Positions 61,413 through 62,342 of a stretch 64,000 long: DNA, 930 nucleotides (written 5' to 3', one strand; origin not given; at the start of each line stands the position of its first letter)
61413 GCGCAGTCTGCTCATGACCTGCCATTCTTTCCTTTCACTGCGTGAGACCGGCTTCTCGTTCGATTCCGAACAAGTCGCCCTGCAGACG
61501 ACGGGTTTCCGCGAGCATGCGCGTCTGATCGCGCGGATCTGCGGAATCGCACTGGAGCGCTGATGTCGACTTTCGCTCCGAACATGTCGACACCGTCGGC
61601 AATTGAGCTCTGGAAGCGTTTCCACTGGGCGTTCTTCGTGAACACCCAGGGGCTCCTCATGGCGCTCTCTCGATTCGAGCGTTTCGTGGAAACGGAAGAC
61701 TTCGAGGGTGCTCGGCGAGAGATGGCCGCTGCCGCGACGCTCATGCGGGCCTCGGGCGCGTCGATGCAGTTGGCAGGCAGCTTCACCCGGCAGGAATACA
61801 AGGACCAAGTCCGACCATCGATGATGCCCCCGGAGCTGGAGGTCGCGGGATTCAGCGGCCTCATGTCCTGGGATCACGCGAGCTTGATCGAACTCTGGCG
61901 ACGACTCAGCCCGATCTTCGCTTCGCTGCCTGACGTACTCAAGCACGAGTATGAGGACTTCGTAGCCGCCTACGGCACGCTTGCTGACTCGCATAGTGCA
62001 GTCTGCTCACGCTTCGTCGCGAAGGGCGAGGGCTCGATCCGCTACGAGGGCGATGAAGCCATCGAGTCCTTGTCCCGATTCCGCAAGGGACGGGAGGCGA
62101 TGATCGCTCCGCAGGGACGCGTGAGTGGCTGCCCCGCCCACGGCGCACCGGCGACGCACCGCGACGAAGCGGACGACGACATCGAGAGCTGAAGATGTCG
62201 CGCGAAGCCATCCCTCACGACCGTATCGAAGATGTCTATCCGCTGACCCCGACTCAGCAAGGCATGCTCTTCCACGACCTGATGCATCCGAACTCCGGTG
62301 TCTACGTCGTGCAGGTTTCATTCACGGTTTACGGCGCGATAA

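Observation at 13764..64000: Hybrid FAAL-PKS-NRPS assembly line of about 50 kb in two divergent operons, incomplete at the window edge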

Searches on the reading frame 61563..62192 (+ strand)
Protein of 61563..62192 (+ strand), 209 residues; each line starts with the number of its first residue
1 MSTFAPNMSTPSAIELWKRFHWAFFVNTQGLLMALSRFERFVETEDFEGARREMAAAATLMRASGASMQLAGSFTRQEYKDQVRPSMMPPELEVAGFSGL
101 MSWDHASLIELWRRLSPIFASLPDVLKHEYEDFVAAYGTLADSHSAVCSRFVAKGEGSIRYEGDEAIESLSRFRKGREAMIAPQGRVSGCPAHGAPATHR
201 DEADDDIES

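Call 9: search_protein_families(library=pfam, proteins=[window:61563-62192:+], max_evalue=0.001)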
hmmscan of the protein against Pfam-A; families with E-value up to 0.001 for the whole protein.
window:61563-62192:+ (209 aa): 0 families

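Call 19: search_protein_families(library=ncbifam, proteins=[window:61563-62192:+], max_evalue=0.01)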
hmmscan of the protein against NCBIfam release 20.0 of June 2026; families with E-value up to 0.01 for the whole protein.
window:61563-62192:+ (209 aa): 0 families

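Call 21: search_protein_families(library=pfam, proteins=[window:61563-62192:+], max_evalue=10)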
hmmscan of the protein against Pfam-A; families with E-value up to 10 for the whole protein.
window:61563-62192:+ (209 aa): 0 families

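Call 22: search_solved_structures(query=window:61563-62192:+, max_evalue=10, show_alignments=2)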
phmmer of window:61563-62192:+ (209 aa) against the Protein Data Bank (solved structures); distinct sequences matched with E-value up to 10: 9.
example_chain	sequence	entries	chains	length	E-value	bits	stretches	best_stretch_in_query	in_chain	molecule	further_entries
6vdp_A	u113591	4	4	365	7e-15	58.5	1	12-182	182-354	3-methyl-L-tyrosine peroxygenase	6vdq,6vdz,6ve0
7kqr_A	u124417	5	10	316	0.0067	19.4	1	38-124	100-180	Heme-dependent L-tyrosine hydroxylase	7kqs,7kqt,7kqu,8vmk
8r2s_A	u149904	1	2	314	0.088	15.8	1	38-123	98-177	L-tyrosine 3-hydroxylase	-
7zhy_A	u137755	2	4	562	0.64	13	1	55-142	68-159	Glucose-6-phosphate 1-dehydrogenase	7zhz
7zht_A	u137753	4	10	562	0.88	12.5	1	55-142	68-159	Glucose-6-phosphate 1-dehydrogenase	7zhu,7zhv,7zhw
9vp5_A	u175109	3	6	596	0.96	12.4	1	55-142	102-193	Glucose-6-phosphate 1-dehydrogenase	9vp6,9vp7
7zhx_A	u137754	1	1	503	0.98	12.3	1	57-142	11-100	Glucose-6-phosphate 1-dehydrogenase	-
2cjk_A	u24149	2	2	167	1.2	12.1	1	122-170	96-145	NUCLEAR POLYADENYLATED RNA-BINDING PROTEIN 4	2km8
4r5q_A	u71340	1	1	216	1.8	11.5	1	92-133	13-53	CRISPR-associated exonuclease, Cas4 family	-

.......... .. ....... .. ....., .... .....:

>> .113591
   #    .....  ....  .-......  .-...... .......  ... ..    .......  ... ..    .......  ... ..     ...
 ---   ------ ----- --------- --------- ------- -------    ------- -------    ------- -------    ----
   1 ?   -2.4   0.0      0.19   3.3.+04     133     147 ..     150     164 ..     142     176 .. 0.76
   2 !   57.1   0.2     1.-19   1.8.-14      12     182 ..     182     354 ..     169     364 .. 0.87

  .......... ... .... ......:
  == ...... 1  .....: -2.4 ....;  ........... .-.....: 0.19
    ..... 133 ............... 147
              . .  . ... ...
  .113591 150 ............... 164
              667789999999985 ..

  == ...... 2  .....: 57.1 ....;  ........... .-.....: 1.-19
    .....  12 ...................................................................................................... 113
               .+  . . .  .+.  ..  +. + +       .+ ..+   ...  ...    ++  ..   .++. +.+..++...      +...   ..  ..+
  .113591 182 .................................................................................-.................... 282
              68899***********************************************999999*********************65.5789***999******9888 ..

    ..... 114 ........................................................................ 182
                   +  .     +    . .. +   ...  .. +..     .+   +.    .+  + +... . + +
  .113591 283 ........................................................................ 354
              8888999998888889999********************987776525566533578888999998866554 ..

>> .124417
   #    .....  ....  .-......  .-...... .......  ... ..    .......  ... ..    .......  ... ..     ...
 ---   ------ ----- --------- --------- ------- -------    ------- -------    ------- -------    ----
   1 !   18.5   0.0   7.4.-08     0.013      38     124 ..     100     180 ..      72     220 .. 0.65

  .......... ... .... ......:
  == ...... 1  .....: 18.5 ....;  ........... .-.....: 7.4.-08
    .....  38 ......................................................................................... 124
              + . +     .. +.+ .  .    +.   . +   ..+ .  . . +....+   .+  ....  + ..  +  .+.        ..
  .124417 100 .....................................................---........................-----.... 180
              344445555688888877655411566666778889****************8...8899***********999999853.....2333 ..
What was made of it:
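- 61563..62192 (+): FbnM-like subunit, corresponding to the C-terminal half of SfmD. PDB 6VDP (SfmD) E 7e-15 over chain residues 182-354, with the His/His/Cys heme motif retained (call 22).
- Closest known: SfmD, the 3-methyl-L-tyrosine peroxygenase of saframycin biosynthesis. Same: The FbnM-like protein aligns to SfmD residues 182-354 with the two His and the Cys retained (call 22).
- The FbnM-like protein matches SfmD (6VDP) at E 7e-15 with the heme His/His/Cys residues retained (call 22). There is an SfmD match (call 22).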

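Call 34: search_dna_similar(query=window:61563-62192:+, collection=plasmids, mode=protein, max_evalue=0.001, max_rows=20)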
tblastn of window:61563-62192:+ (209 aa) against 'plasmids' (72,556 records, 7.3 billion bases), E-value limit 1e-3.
Records with a match: 29; places in all: 29; records where one place covers at least 80% of the query: 23.
Best place of each record, by identity: <60% 29.
By first word of the organism name: Agrobacterium 14; Candidatus 4; Rhodococcus 3; Allorhizobium 1; Gloeocapsa 1; Acaryochloris 1; Streptomyces 1; Azospirillum 1; Sulfitobacter 1; Embleya 1; and 1 more.
By predicted mobility (MOB-suite, as given by PLSDB): non-mobilizable 18; conjugative 9; mobilizable 2.
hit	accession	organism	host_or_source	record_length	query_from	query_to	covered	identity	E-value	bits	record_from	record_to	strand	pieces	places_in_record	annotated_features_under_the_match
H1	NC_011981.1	Allorhizobium ampelinum S4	Vitis vinifera cv. 'Izsaki Sarfeher'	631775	8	193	89%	49.5%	7e-53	189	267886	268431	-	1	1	hypothetical protein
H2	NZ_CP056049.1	Agrobacterium vitis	Vitis vinifera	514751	8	193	89%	49.5%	8e-53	188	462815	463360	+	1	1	siderophore biosynthesis protein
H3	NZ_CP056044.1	Agrobacterium vitis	Vitis vinifera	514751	8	193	89%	49.5%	8e-53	188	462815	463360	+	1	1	siderophore biosynthesis protein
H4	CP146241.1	Agrobacterium vitis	Vitis vinifera,cell culture,Grape gall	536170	8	193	89%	49.5%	1e-52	188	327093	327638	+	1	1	siderophore biosynthesis protein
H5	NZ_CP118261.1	Agrobacterium vitis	Grape,cell culture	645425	8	193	89%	48.9%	7e-53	188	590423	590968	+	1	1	siderophore biosynthesis protein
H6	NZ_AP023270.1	Agrobacterium vitis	Vitis vinifera,grapevine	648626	8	193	89%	48.9%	1e-52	188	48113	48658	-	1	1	siderophore biosynthesis protein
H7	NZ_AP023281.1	Agrobacterium vitis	Vitis vinifera,grapevine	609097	8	193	89%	48.9%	2e-52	187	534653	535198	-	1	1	siderophore biosynthesis protein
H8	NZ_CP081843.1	Agrobacterium vitis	Vitis,Cell culture,South Africa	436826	8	193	89%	48.9%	3e-52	187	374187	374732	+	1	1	siderophore biosynthesis protein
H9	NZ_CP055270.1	Agrobacterium vitis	Vitis vinifera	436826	8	193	89%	48.9%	3e-52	187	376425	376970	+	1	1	siderophore biosynthesis protein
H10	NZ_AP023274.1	Agrobacterium vitis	Vitis vinifera,grapevine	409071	8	193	89%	48.4%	1e-51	185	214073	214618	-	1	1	siderophore biosynthesis protein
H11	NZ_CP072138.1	Agrobacterium sp. S7/73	Phyla canescens,cell culture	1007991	7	193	89%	47.1%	1e-51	185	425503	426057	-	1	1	record has no annotation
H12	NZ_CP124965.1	Agrobacterium tumefaciens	lilac,cell culture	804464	7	193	89%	47.1%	3e-51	184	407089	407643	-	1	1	siderophore biosynthesis protein (x2)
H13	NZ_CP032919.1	Agrobacterium tumefaciens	-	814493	7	193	89%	47.1%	3e-51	184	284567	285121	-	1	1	siderophore biosynthesis protein (x2)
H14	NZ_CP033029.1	Agrobacterium tumefaciens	-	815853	7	193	89%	47.1%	3e-51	184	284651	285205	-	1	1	siderophore biosynthesis protein (x2)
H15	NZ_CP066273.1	Agrobacterium tumefaciens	-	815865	7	193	89%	47.1%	3e-51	184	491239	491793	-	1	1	siderophore biosynthesis protein (x2)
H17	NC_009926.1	Acaryochloris marina MBIC11017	-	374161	15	191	85%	45.5%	6e-52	186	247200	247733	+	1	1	hypothetical protein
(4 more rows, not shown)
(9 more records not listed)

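Call 35: get_annotated_region(hit=H12, flank=20000)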
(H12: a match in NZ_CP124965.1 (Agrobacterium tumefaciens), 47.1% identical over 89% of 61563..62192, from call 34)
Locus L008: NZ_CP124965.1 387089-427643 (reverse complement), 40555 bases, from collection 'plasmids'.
description: Agrobacterium tumefaciens strain AF1/95 plasmid pAtAF1_95, complete sequence
organism: Agrobacterium tumefaciens (NCBI taxid 358)
taxonomy: Bacteria; Pseudomonadota; Alphaproteobacteria; Hyphomicrobiales; Rhizobiaceae; Agrobacterium; Agrobacterium tumefaciens
host: -; source: lilac,cell culture; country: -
typing (MOB-suite, as given by PLSDB): conjugative; relaxase MOBQ; mating-pair formation MPF_T
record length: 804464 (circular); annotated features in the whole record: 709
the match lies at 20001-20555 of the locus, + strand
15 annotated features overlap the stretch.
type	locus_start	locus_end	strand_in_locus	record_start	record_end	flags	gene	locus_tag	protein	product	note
CDS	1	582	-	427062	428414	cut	-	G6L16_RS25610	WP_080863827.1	MATE family efflux transporter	GO:0055085 - transmembrane transport [Evidence IEA]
CDS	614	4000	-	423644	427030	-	-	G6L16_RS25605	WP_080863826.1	non-ribosomal peptide synthetase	-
CDS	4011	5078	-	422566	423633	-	-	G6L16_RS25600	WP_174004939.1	MupA/Atu3671 family FMN-dependent luciferase-like monooxygenase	-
CDS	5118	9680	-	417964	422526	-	-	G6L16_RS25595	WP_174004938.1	type I polyketide synthase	-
CDS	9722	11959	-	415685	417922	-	-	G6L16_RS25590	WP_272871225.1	AMP-binding protein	-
CDS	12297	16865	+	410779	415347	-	-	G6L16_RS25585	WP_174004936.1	non-ribosomal peptide synthetase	-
CDS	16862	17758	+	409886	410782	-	-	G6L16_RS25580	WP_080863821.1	class I SAM-dependent methyltransferase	-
CDS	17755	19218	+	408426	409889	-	-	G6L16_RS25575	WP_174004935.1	aspartate aminotransferase family protein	-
CDS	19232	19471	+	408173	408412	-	-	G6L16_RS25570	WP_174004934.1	MbtH family protein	-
CDS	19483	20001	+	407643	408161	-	-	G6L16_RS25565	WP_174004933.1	siderophore biosynthesis protein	-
CDS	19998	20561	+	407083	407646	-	-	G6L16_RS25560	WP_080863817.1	siderophore biosynthesis protein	-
CDS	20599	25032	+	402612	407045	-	-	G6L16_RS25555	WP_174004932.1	type I polyketide synthase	-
CDS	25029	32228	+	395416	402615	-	-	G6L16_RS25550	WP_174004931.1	non-ribosomal peptide synthetase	-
CDS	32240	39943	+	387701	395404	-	-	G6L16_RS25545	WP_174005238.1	non-ribosomal peptide synthetase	-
CDS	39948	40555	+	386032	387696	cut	-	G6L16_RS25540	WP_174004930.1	condensation domain-containing protein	-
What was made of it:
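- Synteny with A. tumefaciens pAtAF1_95 (call 35)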

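Call 49: get_annotated_region(hit=H17, flank=20000)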
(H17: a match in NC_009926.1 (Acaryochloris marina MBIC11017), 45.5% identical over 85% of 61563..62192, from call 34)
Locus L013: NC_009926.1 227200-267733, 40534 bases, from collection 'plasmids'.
description: Acaryochloris marina MBIC11017 plasmid pREB1, complete sequence
organism: Acaryochloris marina MBIC11017 (NCBI taxid 329726)
taxonomy: Bacteria; Cyanobacteriota; Cyanophyceae; Acaryochloridales; Acaryochloridaceae; Acaryochloris; Acaryochloris marina; Acaryochloris marina MBIC11017
host: -; source: -; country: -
typing (MOB-suite, as given by PLSDB): conjugative; replicon rep_cluster_1522; relaxase MOBF; mating-pair formation MPF_T
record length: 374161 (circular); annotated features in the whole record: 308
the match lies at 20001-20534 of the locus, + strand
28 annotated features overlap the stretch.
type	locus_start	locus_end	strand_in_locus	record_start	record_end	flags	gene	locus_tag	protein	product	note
CDS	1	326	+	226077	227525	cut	-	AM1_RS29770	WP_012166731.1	condensation domain-containing protein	-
CDS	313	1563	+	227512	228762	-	ectB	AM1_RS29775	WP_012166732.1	diaminobutyrate--2-oxoglutarate transaminase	-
CDS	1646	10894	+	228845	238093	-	-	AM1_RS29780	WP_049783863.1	non-ribosomal peptide synthetase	-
CDS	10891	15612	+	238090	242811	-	-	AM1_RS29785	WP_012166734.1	non-ribosomal peptide synthetase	-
CDS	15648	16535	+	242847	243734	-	-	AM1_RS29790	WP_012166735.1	class I SAM-dependent methyltransferase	-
CDS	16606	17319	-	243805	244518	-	-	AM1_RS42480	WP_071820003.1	transposase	-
CDS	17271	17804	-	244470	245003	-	-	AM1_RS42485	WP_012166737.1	transposase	-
CDS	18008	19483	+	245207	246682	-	-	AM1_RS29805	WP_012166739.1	aspartate aminotransferase family protein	-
CDS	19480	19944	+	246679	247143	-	-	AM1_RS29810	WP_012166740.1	hypothetical protein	-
CDS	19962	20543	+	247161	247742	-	-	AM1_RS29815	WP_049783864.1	hypothetical protein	-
CDS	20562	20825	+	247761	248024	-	-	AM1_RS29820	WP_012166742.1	acyl carrier protein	-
CDS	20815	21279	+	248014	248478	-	-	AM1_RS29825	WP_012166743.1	4'-phosphopantetheinyl transferase superfamily protein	-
CDS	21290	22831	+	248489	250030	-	-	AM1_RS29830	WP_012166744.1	benzoate-CoA ligase family protein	-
CDS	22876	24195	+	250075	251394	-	-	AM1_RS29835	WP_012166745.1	chorismate-binding protein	-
CDS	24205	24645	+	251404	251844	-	-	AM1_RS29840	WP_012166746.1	4'-phosphopantetheinyl transferase superfamily protein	-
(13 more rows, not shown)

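Call 59: find_encoding_contigs(protein=window:61584-62192:+, flank=10000, max_places=3)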
Protein window:61584-62192:+ (202 aa): no gene with exactly this product is on record in the collection.

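Call 62: find_encoding_contigs(protein=window:61563-62192:+, flank=10000, max_places=4)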
Protein window:61563-62192:+ (209 aa): 7 contigs read that carry it; 4 places shown.
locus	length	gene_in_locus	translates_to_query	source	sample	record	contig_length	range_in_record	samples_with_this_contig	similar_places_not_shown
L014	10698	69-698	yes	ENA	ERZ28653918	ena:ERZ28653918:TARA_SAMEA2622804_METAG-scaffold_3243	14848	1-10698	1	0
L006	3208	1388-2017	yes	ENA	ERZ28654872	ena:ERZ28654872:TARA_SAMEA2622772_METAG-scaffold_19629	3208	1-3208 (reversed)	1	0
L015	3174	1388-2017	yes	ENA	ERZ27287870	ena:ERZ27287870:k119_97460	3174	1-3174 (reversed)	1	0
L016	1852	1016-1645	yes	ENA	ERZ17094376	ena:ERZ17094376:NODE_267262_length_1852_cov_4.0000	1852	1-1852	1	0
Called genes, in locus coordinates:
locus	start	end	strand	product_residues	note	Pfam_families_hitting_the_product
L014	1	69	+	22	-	?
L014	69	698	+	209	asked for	PF27188:SfmD_perox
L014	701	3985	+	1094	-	PF00668:Condensation, PF00501:AMP-binding, PF13193:AMP-binding_C, PF00550:PP-binding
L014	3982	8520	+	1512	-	PF00109:ketoacyl-synt, PF02801:Ketoacyl-synt_C, PF16197:KAsynt_C_assoc, PF22336:RhiE-like_linker, PF22621:CurL-like_PKS_C, PF00698:Acyl_transf_1, PF08659:KR, PF00550:PP-binding, +1 more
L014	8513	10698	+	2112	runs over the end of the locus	?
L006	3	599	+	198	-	?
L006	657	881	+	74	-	PF03621:MbtH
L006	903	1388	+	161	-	PF27188:SfmD_perox (weak)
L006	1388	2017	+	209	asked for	PF27188:SfmD_perox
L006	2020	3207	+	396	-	?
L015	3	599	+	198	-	?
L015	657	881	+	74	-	PF03621:MbtH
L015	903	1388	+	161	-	PF27188:SfmD_perox (weak)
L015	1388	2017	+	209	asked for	PF27188:SfmD_perox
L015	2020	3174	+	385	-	?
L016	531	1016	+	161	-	PF27188:SfmD_perox (weak)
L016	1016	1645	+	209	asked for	PF27188:SfmD_perox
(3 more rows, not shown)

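Call 63: search_protein_families(library=pfam, proteins=[L014:701-3985:+, L014:3982-8520:+, L014:8513-10696:+], max_evalue=0.00001)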
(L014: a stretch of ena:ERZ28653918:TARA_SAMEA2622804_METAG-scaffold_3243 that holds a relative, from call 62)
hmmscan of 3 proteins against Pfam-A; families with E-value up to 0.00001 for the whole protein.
L014:701-3985:+ (1094 aa): 4 families
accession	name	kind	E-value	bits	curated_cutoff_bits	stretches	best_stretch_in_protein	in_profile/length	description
PF00668.25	Condensation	-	1.5e-84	284.8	30.6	1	12-448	2-450/456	Condensation domain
PF00501.34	AMP-binding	-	1.8e-80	271.1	29.9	1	473-816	1-384/384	AMP-binding enzyme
PF00550.31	PP-binding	-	5.2e-14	52.7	20.8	1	989-1052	2-67/67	Phosphopantetheine attachment site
PF13193.12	AMP-binding_C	-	3.7e-11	44.2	24.5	1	881-962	1-76/76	AMP-binding enzyme C-terminal domain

L014:3982-8520:+ (1512 aa): 9 families
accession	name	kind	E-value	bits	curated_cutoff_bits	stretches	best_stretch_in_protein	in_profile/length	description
PF00109.32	ketoacyl-synt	-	1.3e-74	251.4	20.8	1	12-257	3-251/252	Beta-ketoacyl synthase, N-terminal domain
PF00698.26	Acyl_transf_1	-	8.9e-53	180.3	32.7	1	527-807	1-280/319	Acyl transferase domain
PF02801.28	Ketoacyl-synt_C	-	4.5e-40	136.8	20.8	1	266-384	2-119/119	Beta-ketoacyl synthase, C-terminal domain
PF16197.11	KAsynt_C_assoc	-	7e-17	62.3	33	1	386-495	1-107/111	Ketoacyl-synthetase C-terminal extension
PF00550.31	PP-binding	-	1.6e-14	54.4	20.8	1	1421-1483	2-65/67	Phosphopantetheine attachment site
PF22621.2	CurL-like_PKS_C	-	6.4e-12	45.7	27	1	449-510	3-64/64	CurL-like, PKS C-terminal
PF22336.2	RhiE-like_linker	-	3.6e-10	40.1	27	1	450-511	1-61/67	RhiE-like, KS-MAT linker domain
PF08659.16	KR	-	1.2e-08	35.6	22.6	1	1128-1306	1-166/180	KR domain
PF00108.29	Thiolase_N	-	1.2e-06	28.6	26.4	1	172-209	75-112/260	Thiolase, N-terminal domain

L014:8513-10696:+ (728 aa): 2 families
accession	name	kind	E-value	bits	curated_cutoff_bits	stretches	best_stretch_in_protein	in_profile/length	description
PF00668.25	Condensation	-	6.3e-100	335.5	30.6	1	52-491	4-451/456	Condensation domain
PF00501.34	AMP-binding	-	2.1e-51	175.3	29.9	1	515-722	1-239/384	AMP-binding enzyme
